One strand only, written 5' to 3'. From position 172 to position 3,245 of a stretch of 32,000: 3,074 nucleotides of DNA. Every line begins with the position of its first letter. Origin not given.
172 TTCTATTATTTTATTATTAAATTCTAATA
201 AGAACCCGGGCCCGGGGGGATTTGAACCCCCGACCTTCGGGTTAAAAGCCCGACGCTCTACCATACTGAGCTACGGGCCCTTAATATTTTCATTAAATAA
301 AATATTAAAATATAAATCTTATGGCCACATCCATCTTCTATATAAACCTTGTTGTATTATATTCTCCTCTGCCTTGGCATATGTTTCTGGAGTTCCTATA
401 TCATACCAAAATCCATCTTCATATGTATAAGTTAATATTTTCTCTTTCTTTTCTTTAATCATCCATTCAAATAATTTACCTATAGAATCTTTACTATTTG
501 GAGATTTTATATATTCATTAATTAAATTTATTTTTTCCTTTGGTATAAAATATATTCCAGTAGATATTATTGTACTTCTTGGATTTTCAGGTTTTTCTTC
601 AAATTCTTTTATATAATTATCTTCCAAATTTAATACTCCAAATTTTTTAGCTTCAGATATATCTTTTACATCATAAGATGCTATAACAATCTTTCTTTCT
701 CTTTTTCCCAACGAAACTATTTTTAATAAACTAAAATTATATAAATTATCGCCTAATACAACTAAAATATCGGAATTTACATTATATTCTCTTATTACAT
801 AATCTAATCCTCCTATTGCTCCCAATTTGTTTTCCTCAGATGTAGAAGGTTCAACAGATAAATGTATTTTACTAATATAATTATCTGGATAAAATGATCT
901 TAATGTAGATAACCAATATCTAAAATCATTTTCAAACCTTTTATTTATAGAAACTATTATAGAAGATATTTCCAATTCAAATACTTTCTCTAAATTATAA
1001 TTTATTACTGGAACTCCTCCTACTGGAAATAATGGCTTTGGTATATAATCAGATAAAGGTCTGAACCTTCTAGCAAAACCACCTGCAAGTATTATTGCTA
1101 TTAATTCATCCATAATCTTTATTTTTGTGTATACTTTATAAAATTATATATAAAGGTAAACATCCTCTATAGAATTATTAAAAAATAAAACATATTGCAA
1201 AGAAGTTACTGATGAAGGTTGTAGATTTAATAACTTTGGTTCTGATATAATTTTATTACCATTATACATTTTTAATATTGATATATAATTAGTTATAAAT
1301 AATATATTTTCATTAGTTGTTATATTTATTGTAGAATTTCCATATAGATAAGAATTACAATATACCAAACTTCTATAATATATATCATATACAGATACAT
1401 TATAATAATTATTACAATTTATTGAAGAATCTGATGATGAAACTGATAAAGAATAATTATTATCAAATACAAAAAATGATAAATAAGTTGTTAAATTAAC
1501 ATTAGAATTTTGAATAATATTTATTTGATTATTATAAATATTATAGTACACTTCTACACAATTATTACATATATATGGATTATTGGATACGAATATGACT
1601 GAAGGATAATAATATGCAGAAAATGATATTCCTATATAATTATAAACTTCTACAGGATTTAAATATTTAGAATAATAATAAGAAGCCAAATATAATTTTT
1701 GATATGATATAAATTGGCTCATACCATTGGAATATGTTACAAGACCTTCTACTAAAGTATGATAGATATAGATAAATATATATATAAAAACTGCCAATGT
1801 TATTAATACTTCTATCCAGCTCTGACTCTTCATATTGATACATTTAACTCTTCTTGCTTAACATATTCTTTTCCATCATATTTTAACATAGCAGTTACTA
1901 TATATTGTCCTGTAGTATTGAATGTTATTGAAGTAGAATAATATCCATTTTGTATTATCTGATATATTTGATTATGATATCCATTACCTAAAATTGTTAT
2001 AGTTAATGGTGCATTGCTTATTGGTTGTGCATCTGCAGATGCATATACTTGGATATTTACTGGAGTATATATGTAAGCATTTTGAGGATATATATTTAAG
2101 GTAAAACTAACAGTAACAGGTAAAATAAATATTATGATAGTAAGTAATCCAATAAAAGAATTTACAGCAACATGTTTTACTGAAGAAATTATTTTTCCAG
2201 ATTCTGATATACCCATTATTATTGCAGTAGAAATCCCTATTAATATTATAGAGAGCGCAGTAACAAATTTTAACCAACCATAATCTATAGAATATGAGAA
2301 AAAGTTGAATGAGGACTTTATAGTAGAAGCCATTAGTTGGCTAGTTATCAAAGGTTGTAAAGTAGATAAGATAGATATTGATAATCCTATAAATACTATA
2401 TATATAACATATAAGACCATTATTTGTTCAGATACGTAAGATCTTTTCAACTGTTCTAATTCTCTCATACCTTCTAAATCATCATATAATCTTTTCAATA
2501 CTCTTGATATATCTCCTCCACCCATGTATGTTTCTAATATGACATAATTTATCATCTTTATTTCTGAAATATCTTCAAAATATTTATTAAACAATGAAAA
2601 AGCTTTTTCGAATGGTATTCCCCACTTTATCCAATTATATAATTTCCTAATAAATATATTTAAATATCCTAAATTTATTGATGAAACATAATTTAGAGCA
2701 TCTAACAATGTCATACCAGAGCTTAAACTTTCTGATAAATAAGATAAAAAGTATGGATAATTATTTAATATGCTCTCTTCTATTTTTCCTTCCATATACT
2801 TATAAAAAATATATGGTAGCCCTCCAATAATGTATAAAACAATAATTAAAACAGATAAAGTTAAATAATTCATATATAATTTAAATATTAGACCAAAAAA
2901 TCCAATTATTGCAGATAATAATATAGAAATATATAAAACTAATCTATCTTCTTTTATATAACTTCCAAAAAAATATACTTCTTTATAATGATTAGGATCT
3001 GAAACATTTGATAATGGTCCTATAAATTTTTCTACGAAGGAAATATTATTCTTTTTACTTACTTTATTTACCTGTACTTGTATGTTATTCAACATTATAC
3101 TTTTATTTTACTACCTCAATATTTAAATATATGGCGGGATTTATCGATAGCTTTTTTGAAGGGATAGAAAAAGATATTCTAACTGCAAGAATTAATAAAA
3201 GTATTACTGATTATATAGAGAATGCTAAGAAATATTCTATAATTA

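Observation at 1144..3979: FlaJ/TadC platform protein encoded as two single-domain halves transcribed head-to-head, with a co-oriented pilin-like gene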

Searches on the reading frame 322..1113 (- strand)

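Call 3: search_protein_families(library=pfam, proteins=[window:322-1113:-], max_evalue=1)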
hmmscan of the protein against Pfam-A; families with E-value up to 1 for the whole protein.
window:322-1113:- (264 aa): 3 families
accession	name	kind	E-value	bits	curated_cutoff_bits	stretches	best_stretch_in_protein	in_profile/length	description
PF00483.29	NTP_transferase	-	1.9e-36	126.3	21.2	1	6-254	2-244/245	Nucleotidyl transferase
PF12804.13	NTP_transf_3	-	1e-07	32.7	27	1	6-122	1-95/160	MobA-like NTP transferase domain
PF22230.1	Csx1_CARF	-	0.078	13.8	24.7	1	124-226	25-120/163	CRISPR system endoribonuclease Csx1, CARF domain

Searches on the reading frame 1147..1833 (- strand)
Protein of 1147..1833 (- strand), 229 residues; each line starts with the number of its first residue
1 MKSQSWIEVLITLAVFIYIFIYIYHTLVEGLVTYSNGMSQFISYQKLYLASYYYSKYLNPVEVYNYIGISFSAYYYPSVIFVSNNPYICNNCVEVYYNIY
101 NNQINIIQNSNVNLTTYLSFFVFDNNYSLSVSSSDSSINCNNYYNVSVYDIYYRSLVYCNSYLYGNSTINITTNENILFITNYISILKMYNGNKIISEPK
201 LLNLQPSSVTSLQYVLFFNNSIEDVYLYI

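Call 3: search_protein_families(library=pfam, proteins=[window:1147-1833:-], max_evalue=1)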
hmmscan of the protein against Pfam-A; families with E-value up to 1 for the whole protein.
window:1147-1833:- (229 aa): 1 family
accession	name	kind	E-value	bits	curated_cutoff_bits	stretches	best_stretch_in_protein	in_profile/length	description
PF06689.19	zf-C4_ClpX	-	0.0059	16.9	27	1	84-100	21-37/39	ClpX C4-type zinc finger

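Call 4: search_protein_families(library=ncbifam, proteins=[window:1147-1833:-], max_evalue=1)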
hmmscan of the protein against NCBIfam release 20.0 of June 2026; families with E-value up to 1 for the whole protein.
window:1147-1833:- (229 aa): 0 families

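Call 86: predict_structure(protein=window:1147-1833:-)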
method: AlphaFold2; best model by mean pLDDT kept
length: 229 residues; sequences in the alignment: 1
mean_pLDDT: 49.0   pTM: 0.41
mean pLDDT of the five models: 49.0, 45.6, 45.0, 38.0, 37.2
residues with pLDDT >= 90: 11; 70-90: 24; 50-70: 66; < 50: 128
segments of 3 or more residues with pLDDT < 50: 33-95, 145-154, 176-229
pLDDT, mean of each block of 10 residues (from residue 1): 81 91 76 41 29 30 27 23 26 50 61 54 65 69 45 53 66 54 37 39 32 36 41
secondary structure, 60 per line:
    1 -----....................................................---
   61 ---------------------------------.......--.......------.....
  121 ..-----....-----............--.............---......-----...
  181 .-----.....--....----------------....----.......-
elements in order: H6-57 E94-100 E103-109 E116-122 E128-131 E137-148 E151-163 E167-172 E178-181 E187-191 E194-197 E214-217 E222-228

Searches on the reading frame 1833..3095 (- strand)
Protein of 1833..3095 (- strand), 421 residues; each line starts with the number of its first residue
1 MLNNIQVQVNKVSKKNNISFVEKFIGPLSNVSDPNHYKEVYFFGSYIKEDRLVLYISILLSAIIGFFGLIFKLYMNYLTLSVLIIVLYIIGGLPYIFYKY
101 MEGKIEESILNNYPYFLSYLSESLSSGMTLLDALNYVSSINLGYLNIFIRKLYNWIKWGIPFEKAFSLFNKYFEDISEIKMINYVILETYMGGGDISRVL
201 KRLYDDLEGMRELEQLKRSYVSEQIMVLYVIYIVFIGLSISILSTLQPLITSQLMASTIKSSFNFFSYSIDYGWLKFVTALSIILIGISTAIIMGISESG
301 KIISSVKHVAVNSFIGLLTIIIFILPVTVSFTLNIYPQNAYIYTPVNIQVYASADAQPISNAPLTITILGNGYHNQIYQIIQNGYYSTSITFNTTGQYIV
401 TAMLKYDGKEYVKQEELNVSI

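Call 3: search_protein_families(library=pfam, proteins=[window:1833-3095:-], max_evalue=1)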
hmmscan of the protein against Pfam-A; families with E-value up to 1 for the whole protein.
window:1833-3095:- (421 aa): 2 families
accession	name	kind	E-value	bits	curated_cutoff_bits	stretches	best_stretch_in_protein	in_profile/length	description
PF00482.28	T2SSF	-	5.5e-15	55.9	25.2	1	116-242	1-123/125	Type II secretion system (T2SS), protein F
PF24966.2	Ig_TR130_2nd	-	0.9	10.7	23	0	322-351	65-94/95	TR130 second Ig-like domain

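Call 4: search_protein_families(library=ncbifam, proteins=[window:1833-3095:-], max_evalue=1)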
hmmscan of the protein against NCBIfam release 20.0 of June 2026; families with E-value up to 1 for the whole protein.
window:1833-3095:- (421 aa): 1 family
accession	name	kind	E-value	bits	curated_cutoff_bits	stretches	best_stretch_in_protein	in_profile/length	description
NF004705.1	PRK06041.1-3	equivalog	3.1e-16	59.4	400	1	51-322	190-453/465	archaellar assembly protein ArlJ/FlaJ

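Call 48: find_homologous_proteins(query=window:1833-3095:-, max_evalue=0.001)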
Query window:1833-3095:- (421 aa): 53 proteins with E <= 0.001 among 8000 candidates.
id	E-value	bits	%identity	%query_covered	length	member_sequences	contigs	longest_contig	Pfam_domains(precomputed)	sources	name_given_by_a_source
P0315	5.3e-262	887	100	100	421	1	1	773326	PF00482.29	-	-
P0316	2.1e-194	664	72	98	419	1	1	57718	PF00482.29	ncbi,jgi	ncbi:MAG: type II secretion system F family protein [Nanopusillaceae archaeon]|jgi:archaellum biogen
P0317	1.1e-192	658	72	100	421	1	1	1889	PF00482.29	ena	-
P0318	6.1e-190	649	70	99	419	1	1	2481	PF00482.29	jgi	jgi:archaellum biogenesis protein FlaJ (TadC family)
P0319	9.4e-175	599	66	97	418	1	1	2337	PF00482.29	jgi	jgi:archaellum biogenesis protein FlaJ (TadC family)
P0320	4.5e-174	597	66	97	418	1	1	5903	PF00482.29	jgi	-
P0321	6.9e-173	593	66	98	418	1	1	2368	PF00482.29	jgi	-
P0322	1.9e-172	592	65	97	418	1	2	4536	PF00482.29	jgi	-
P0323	2.3e-172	591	65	98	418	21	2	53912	PF00482.29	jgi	-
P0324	3.7e-171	587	66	97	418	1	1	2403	PF00482.29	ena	-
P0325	4.7e-171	587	66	97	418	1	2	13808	PF00482.29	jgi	-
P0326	1.2e-170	586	65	98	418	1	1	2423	PF00482.29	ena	-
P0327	1.6e-170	585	65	97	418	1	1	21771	PF00482.29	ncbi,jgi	jgi:archaellum biogenesis protein FlaJ (TadC family)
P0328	2.6e-170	585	65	98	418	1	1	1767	PF00482.29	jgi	jgi:archaellum biogenesis protein FlaJ (TadC family)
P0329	7.9e-170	583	65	98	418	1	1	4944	PF00482.29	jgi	-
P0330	1.3e-169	582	66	97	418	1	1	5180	PF00482.29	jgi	-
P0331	1.6e-169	582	65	97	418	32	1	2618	PF00482.29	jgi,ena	-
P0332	2.0e-169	582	64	98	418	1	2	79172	PF00482.29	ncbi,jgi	jgi:archaellum biogenesis protein FlaJ (TadC family)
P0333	2.9e-169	581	64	97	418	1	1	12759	PF00482.29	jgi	-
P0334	3.5e-169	581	64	97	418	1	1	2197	PF00482.29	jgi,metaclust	metaclust:\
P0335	3.5e-169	581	64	97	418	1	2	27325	PF00482.29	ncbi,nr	ncbi:MAG: type II secretion system F family protein [Candidatus Nanopusillus sp.]|nr:type II secreti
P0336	6.2e-169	580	65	98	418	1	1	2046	PF00482.29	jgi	jgi:archaellum biogenesis protein FlaJ (TadC family)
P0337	6.5e-169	580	65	97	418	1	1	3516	PF00482.29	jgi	-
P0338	6.9e-169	580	64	97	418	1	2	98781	PF00482.29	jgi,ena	jgi:archaellum biogenesis protein FlaJ (TadC family)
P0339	8.5e-169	580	64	97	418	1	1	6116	PF00482.29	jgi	jgi:archaellum biogenesis protein FlaJ (TadC family)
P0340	8.7e-169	580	64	97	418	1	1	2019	PF00482.29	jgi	-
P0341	1.2e-168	579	64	96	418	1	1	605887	PF00482.29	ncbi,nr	ncbi:hypothetical protein Nps_01915 [Candidatus Nanopusillus acidilobi]|nr:hypothetical protein Nps_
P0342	1.5e-168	579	64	97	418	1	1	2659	PF00482.29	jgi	-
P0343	2.1e-168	578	65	97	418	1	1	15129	PF00482.29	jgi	jgi:archaellum biogenesis protein FlaJ (TadC family)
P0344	7.6e-168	577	64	97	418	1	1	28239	PF00482.29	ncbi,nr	ncbi:MAG: type II secretion system F family protein [Candidatus Nanopusillus sp.]|nr:type II secreti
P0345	1.4e-167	576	64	98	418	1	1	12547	PF00482.29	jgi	jgi:archaellum biogenesis protein FlaJ (TadC family)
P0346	3.7e-167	574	64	97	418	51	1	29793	PF00482.29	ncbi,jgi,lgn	jgi:archaellum biogenesis protein FlaJ (TadC family)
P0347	4.8e-167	574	64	97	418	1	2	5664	PF00482.29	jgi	-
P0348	1.5e-166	572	63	97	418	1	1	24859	PF00482.29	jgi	jgi:archaellum biogenesis protein FlaJ (TadC family)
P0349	6.5e-166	570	63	98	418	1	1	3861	PF00482.29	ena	-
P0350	2.4e-165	568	64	96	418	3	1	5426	PF00482.29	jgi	jgi:archaellum biogenesis protein FlaJ (TadC family)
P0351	5.6e-165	567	63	98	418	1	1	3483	PF00482.29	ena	-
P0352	3.1e-164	565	64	96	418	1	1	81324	PF00482.29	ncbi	ncbi:MAG: type II secretion system F family protein [Candidatus Nanopusillus sp.]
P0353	1.6e-163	562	66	92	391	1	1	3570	PF00482.29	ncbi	ncbi:MAG: type II secretion system F family protein, partial [Candidatus Nanopusillus sp.]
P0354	3.8e-152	525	67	83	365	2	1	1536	PF00482.29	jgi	jgi:Archaeal flagella assembly protein J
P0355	1.2e-148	513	56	99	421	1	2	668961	PF00482.29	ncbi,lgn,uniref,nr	ncbi:archaeal flagellar protein FlaJ [Nanobdella aerobiophila]|uniref:Archaeal flagellar protein Fla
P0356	2.1e-145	503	59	93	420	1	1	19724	PF00482.29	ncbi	ncbi:MAG: type II secretion system F family protein [Nanopusillaceae archaeon]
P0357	4.6e-116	406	63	70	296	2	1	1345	PF00482.29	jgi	jgi:archaellum biogenesis protein FlaJ (TadC family)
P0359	5.5e-85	304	42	93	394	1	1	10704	PF00482.29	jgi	-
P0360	2.4e-78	282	41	92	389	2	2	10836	PF00482.29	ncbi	ncbi:MAG: type II secretion system F family protein [Nanopusillaceae archaeon]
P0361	9.9e-76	273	40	92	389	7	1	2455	PF00482.29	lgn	-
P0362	2.6e-72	262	46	71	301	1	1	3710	PF00482.29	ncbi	ncbi:MAG: type II secretion system F family protein, partial [Nanopusillaceae archaeon]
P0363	4.8e-66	241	46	67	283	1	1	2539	PF00482.29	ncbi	ncbi:MAG: type II secretion system F family protein, partial [Nanopusillaceae archaeon]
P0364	1.4e-18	85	33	48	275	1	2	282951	PF00482.29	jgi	-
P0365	1.2e-17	82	29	62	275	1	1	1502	PF00482.29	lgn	-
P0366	3.0e-17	81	28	43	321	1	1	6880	PF00482.29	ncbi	-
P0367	9.6e-17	79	28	41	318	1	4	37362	PF00482.29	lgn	-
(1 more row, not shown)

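Call 59: search_solved_structures(query=A3, max_evalue=1)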
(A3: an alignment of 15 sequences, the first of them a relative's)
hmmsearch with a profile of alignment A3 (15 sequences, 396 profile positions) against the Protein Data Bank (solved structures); distinct sequences matched with E-value up to 1: 7.
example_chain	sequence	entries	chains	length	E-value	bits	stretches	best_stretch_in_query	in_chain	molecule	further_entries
7pmw_A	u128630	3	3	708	0.00061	21.7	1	34-87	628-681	Solute carrier family 15 member 1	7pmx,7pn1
3jc8_Ca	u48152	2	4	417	0.007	18.2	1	93-233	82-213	Type 4 fimbrial assembly protein PilC | PilC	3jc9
7s8u_A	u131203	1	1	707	0.014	17.2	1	34-86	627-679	Solute carrier family 15 member 1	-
2whn_A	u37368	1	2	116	0.29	12.9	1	92-147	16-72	PILUS ASSEMBLY PROTEIN PILC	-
7y9n_A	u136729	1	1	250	0.35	12.6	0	83-131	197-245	Spike protein S2',5HB-H2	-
5mg3_G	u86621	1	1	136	0.75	11.5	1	201-283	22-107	Protein-export membrane protein SecG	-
7qep_S1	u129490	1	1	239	0.97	11.1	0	152-186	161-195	40S ribosomal protein S1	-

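Call 62: predict_structure(alignment_id=A3)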
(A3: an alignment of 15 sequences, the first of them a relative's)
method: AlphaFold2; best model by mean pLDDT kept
length: 421 residues; sequences in the alignment: 15
mean_pLDDT: 79.3   pTM: 0.55
mean pLDDT of the five models: 79.3, 77.7, 77.5, 76.4, 74.7
residues with pLDDT >= 90: 105; 70-90: 246; 50-70: 26; < 50: 44
segments of 3 or more residues with pLDDT < 50: 1-29, 254-268
pLDDT, mean of each block of 10 residues (from residue 1): 33 40 44 73 75 83 83 72 77 77 84 92 92 92 90 92 92 88 92 90 89 81 87 89 73 47 42 77 87 82 76 82 71 87 90 83 89 88 90 89 83 89 83
secondary structure, 60 per line:
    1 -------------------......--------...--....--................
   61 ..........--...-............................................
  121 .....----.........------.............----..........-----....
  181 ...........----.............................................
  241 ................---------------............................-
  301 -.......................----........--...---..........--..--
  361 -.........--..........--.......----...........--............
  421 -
elements in order: H20-25 E39-42 E45-48 H49-70 H77-125 H130-138 H145-157 H162-171 H177-191 H196-256 H272-299 H302-324 E329-336 E339-341 E345-354 E362-370 E373-382 E385-391 E396-406 E409-420

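Call 65: fold_search(model_id=the predicted structure, library=pdb)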
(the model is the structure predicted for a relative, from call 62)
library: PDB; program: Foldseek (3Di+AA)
matches with E <= 10: 1791; with E <= 0.001: 10
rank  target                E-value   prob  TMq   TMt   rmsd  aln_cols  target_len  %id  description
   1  8rc4_g                6.4e-05  1.00  0.19  0.10  27.3       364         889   14  Structure of Integrator-PP2A complex (released 2024-02-07)
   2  5vi0_A                7.0e-05  1.00  0.18  0.20  25.1       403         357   11  Pseudomonas fluorescens alkylpurine DNA glycosylase AlkC bound to DNA containing an abasic site analog (released 2017-10-25)
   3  5vhv_A                8.9e-05  1.00  0.18  0.21  25.4       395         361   11  Pseudomonas fluorescens alkylpurine DNA glycosylase AlkC bound to DNA containing an oxocarbenium-intermediate analog (released 2017-10-25)
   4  5vi0_B                2.8e-04  0.99  0.17  0.19  25.7       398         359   11  Pseudomonas fluorescens alkylpurine DNA glycosylase AlkC bound to DNA containing an abasic site analog (released 2017-10-25)
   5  5m5p_A                2.9e-04  1.00  0.20  0.05  27.4       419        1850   11  S. cerevisiae spliceosomal helicase Brr2 (271-end) in complex with the Jab/MPN domain of S. cerevisiae Prp8 (released 2016-12-07)
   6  6cpd_A                3.4e-04  1.00  0.18  0.48   5.1       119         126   15  Crystal structure of PmoD soluble domain from Methylocystis sp. ATCC 49242 (Rockwell) (released 2018-10-31)
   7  5m5p_C                5.5e-04  1.00  0.20  0.05  27.2       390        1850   10  S. cerevisiae spliceosomal helicase Brr2 (271-end) in complex with the Jab/MPN domain of S. cerevisiae Prp8 (released 2016-12-07)
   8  6cpd_B                5.8e-04  1.00  0.17  0.49   4.9       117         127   15  Crystal structure of PmoD soluble domain from Methylocystis sp. ATCC 49242 (Rockwell) (released 2018-10-31)
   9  9dnm_A                7.3e-04  1.00  0.15  0.15  18.2       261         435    9  Structure of rat beta-arrestin 1 bound to allosteric inhibitor (released 2025-01-22)
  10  2p9r_A                8.1e-04  1.00  0.20  0.72   2.6       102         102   13  Human alpha2-macroglogulin is composed of multiple domains, as predicted by homology with complement component C3 (released 2007-08-21)
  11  2p9r_B                1.0e-03  1.00  0.20  0.78   2.3       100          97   14  Human alpha2-macroglogulin is composed of multiple domains, as predicted by homology with complement component C3 (released 2007-08-21)
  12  3u4a_A                1.5e-03  1.00  0.17  0.10   5.5       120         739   12  From soil to structure: a novel dimeric family 3-beta-glucosidase isolated from compost using metagenomic analysis (released 2013-04-10)
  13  5xxl_A                1.7e-03  1.00  0.16  0.10   5.6       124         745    9  Crystal structure of GH3 beta-glucosidase from Bacteroides thetaiotaomicron (released 2017-12-13)
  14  8xrx_B                1.7e-03  1.00  0.17  0.10   5.4       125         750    8  The crystal structure of a GH3 enzyme CcBgl3B with glucose and gentiobiose (released 2024-04-10)
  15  6r4n_E                2.0e-03  1.00  0.17  0.41   4.8       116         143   11  Crystal structure of S. cerevisia Niemann-Pick type C protein NPC2 with ergosterol bound (released 2019-09-25)
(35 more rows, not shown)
